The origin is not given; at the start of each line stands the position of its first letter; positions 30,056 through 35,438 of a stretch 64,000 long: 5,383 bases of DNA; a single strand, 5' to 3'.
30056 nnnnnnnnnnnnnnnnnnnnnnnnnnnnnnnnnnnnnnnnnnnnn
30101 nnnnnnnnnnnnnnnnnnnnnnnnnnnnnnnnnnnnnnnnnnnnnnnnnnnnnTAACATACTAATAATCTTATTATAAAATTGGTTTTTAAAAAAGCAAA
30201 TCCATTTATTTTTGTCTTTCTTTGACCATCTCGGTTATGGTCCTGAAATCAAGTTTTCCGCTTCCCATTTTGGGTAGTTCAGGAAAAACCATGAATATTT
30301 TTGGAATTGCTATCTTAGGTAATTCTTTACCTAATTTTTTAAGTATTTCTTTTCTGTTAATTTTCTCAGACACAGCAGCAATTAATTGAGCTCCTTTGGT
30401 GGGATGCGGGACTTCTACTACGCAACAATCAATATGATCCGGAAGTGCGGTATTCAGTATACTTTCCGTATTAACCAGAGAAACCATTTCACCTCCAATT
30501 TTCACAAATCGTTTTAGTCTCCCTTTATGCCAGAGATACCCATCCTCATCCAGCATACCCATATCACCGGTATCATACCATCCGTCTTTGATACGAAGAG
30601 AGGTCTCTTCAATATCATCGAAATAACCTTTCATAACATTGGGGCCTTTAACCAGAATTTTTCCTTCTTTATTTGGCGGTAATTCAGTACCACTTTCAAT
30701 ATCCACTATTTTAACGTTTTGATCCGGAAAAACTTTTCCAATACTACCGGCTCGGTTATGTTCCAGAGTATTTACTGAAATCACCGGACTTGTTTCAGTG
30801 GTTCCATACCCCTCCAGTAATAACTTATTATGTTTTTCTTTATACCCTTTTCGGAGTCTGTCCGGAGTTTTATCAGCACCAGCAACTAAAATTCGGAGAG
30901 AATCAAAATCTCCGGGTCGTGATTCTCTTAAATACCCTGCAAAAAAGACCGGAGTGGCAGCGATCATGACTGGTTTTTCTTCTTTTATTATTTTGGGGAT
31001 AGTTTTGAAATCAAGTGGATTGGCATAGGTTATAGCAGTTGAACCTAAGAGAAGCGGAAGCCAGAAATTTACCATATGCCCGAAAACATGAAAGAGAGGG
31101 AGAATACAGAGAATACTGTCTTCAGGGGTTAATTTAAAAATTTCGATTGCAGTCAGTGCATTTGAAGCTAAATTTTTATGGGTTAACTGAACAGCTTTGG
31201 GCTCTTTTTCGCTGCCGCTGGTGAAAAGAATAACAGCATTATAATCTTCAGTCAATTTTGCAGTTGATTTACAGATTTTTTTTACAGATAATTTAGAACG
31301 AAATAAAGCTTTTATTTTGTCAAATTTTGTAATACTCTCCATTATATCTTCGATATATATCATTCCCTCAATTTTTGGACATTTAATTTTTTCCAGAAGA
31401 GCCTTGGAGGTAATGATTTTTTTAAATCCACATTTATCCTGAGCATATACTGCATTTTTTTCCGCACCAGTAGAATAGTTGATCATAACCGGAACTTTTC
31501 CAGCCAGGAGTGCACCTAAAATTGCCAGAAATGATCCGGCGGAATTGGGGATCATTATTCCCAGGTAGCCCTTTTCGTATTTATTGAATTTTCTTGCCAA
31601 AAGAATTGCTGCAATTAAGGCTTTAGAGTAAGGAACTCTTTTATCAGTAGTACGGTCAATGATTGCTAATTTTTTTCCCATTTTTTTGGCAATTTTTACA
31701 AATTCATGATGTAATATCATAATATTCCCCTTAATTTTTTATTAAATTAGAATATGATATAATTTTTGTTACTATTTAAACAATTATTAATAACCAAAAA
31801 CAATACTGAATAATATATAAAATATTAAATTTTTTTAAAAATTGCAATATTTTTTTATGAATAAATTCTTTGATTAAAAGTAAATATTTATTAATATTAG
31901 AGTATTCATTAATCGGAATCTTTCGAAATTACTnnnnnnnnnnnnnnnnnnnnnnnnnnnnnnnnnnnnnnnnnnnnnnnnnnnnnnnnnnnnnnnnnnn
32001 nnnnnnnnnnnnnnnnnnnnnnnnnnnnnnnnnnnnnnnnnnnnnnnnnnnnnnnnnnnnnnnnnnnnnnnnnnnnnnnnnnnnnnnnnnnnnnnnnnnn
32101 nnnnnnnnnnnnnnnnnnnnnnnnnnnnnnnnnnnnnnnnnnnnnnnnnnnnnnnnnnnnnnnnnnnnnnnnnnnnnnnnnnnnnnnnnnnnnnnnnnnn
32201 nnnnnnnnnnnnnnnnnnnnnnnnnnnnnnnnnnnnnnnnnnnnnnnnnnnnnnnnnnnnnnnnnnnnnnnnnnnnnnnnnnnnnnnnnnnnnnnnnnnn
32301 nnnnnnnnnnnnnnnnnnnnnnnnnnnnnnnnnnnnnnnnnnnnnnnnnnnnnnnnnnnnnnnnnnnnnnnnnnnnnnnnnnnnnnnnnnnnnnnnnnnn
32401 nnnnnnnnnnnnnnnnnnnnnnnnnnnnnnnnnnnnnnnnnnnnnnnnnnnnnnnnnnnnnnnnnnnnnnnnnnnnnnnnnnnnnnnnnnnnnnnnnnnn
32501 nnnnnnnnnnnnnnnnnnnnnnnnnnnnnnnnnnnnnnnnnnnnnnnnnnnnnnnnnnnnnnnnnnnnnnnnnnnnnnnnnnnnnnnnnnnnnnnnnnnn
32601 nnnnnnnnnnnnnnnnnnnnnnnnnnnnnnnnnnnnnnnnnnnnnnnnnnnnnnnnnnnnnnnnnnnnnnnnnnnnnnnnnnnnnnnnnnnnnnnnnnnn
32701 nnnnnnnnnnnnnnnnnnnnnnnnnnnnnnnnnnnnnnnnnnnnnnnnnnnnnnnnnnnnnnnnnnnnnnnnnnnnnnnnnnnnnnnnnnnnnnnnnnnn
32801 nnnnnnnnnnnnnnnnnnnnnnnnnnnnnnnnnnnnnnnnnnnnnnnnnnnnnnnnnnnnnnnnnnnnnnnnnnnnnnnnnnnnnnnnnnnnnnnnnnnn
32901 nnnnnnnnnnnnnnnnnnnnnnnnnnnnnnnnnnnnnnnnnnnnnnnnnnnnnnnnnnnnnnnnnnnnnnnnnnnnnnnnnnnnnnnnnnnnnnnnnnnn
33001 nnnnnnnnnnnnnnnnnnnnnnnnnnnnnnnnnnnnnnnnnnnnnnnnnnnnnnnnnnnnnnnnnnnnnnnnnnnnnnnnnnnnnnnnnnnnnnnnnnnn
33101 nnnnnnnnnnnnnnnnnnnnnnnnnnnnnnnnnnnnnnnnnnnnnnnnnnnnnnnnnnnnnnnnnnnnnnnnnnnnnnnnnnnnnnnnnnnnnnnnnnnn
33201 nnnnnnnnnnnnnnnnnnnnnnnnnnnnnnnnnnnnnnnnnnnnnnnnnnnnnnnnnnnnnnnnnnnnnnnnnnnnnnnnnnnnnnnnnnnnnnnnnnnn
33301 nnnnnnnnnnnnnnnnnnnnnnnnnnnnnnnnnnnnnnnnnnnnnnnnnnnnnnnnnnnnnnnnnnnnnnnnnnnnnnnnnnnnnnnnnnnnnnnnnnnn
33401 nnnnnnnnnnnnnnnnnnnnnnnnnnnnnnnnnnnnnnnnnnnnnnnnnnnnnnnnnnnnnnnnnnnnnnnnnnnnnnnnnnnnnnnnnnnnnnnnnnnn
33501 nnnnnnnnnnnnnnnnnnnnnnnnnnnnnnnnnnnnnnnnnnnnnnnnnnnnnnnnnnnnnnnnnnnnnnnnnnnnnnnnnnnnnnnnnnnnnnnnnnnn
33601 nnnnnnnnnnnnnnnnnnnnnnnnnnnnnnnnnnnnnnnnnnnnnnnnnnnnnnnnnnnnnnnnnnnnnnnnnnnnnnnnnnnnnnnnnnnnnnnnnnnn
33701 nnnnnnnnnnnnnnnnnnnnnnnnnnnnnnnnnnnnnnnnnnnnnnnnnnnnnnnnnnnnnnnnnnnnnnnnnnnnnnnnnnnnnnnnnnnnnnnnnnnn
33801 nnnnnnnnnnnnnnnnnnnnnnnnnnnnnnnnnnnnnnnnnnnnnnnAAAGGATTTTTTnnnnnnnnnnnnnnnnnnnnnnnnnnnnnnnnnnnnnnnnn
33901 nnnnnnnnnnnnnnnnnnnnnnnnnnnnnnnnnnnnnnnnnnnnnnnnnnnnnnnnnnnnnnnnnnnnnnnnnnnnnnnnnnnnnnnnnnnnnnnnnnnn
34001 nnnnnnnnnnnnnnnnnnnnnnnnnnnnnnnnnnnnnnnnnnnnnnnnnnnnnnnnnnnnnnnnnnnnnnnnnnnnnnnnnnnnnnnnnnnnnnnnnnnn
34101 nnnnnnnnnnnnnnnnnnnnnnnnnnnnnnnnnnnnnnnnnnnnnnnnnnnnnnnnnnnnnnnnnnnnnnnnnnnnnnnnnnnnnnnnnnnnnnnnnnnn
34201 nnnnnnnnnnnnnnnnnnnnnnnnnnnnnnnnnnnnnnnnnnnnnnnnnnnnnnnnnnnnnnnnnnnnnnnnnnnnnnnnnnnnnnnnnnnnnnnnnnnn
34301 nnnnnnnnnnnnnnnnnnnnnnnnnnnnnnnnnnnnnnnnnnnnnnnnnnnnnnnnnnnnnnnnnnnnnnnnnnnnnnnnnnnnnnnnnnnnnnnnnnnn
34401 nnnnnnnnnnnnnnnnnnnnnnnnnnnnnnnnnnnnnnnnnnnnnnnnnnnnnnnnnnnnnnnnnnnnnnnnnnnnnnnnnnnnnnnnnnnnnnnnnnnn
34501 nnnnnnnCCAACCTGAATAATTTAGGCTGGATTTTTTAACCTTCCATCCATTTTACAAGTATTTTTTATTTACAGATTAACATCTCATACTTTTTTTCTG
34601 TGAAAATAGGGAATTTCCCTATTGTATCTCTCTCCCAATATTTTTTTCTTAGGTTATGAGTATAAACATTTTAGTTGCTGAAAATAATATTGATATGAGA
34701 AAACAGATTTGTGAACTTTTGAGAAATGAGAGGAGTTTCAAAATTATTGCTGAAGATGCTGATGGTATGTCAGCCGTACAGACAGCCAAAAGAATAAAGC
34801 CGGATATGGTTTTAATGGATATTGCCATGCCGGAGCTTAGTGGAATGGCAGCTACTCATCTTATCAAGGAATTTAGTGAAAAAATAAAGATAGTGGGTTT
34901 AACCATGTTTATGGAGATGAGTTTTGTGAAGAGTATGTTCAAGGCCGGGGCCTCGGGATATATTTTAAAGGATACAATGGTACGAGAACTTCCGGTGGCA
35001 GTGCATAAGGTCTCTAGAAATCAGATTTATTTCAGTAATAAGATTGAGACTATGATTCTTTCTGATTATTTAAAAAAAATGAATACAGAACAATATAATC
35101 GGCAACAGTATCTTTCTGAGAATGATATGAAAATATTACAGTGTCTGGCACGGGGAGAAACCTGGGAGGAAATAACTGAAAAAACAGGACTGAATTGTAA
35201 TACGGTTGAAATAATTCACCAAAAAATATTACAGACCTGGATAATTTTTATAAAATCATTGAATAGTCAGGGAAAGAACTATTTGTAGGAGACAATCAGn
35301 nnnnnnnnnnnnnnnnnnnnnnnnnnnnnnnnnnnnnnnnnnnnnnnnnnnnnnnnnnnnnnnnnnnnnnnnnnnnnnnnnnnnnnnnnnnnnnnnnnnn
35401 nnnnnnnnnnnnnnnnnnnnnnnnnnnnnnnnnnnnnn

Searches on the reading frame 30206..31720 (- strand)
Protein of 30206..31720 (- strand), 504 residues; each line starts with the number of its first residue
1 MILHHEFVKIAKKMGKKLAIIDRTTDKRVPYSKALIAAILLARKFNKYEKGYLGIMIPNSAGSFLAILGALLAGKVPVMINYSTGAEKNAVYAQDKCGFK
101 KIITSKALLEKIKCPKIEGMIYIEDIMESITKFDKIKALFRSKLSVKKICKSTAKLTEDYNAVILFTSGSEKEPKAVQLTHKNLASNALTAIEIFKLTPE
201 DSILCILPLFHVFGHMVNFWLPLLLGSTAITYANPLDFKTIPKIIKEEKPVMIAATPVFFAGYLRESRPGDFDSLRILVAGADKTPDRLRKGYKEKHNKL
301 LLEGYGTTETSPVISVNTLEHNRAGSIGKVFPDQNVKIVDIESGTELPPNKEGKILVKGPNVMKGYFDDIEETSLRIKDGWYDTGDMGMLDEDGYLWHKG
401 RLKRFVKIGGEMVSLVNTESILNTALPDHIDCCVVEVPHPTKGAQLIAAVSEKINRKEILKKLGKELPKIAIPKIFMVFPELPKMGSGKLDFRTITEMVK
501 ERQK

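Call 6: search_protein_families(library=pfam, proteins=[window:30206-31720:-], max_evalue=0.001)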
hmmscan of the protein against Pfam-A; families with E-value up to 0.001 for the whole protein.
window:30206-31720:- (504 aa): 2 families
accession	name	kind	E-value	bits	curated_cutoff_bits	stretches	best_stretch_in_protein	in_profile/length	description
PF00501.34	AMP-binding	-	9.1e-63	212.8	29.9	1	16-367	10-384/384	AMP-binding enzyme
PF13193.12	AMP-binding_C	-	2.9e-10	41.4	24.5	1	425-489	8-76/76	AMP-binding enzyme C-terminal domain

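Call 26: search_protein_families(library=ncbifam, proteins=[window:30206-31720:-], max_evalue=0.00001)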
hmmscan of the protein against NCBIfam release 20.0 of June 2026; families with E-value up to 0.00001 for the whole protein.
window:30206-31720:- (504 aa): 102 families (the best 25 are shown)
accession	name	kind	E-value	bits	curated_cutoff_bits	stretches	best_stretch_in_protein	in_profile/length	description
NF006386.0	PRK08633.1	equivalog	6e-137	458.1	1221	1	3-502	617-1144/1147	acyl-[ACP]--phospholipid O-acyltransferase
NF005291.0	PRK06814.1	equivalog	1.8e-122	410.3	1349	1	5-502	635-1133/1140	acyl-[ACP]--phospholipid O-acyltransferase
NF005959.0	PRK08043.1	equivalog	9.2e-89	298.6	886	1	3-503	206-715/719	bifunctional acyl-ACP--phospholipid O-acyltransferase/long-chain-fatty-acid--ACP ligase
NF004971.0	PRK06334.1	equivalog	2.9e-84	283.6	847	1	5-498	23-532/539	long chain fatty acid--[acyl-carrier-protein] ligase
NF004837.0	PRK06187.1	subfamily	1.6e-74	251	476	1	53-503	61-526/531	long-chain-fatty-acid--CoA ligase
NF004114.0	PRK05605.1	equivalog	7.4e-64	216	766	1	131-503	193-573/575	long-chain-fatty-acid--CoA ligase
NF009233.0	PRK12583.1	subfamily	5.2e-58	196.8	832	1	109-499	151-550/558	fatty acid CoA ligase family protein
NF005702.0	PRK07514.1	subfamily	7.3e-57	192.8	558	1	53-493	57-494/506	malonyl-CoA synthase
TIGR01923.1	menE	equivalog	4.5e-53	180.7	330.15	1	40-491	11-438/442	o-succinylbenzoate--CoA ligase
NF006182.0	PRK08316.1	subfamily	4.5e-53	180.5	663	1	11-501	21-519/523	fatty acyl-CoA synthetase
NF005220.0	PRK06710.1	equivalog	5.2e-53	180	1116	1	158-501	205-555/563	long-chain-fatty-acid--CoA ligase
NF005307.0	PRK06839.1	equivalog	6.3e-53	180.1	748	1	44-501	47-495/496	o-succinylbenzoate--CoA ligase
NF005714.0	PRK07529.1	subfamily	1.1e-50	172.7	632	1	151-490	210-567/640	acyl-CoA synthetase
NF006181.0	PRK08314.1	subfamily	4.8e-50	170.3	705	1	138-502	183-557/563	long-chain-fatty-acid--CoA ligase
NF002966.0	PRK03640.1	equivalog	6.6e-50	170.1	556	1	28-500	27-481/483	o-succinylbenzoate--CoA ligase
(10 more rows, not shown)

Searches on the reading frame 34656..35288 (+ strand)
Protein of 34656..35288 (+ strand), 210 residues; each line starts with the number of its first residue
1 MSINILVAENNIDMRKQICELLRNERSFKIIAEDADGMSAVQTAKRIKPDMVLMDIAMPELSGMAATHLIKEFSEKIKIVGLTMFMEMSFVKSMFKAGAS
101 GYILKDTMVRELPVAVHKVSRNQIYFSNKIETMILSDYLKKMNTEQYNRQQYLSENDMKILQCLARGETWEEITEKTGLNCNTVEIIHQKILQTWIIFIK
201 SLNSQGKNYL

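Call 6: search_protein_families(library=pfam, proteins=[window:34656-35288:+], max_evalue=0.001)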
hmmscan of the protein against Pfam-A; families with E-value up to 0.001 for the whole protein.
window:34656-35288:+ (210 aa): 1 family
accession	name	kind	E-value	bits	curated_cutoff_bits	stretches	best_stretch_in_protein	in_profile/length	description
PF00072.30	Response_reg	-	4.7e-20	72.3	30.2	1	5-116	1-110/111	Response regulator receiver domain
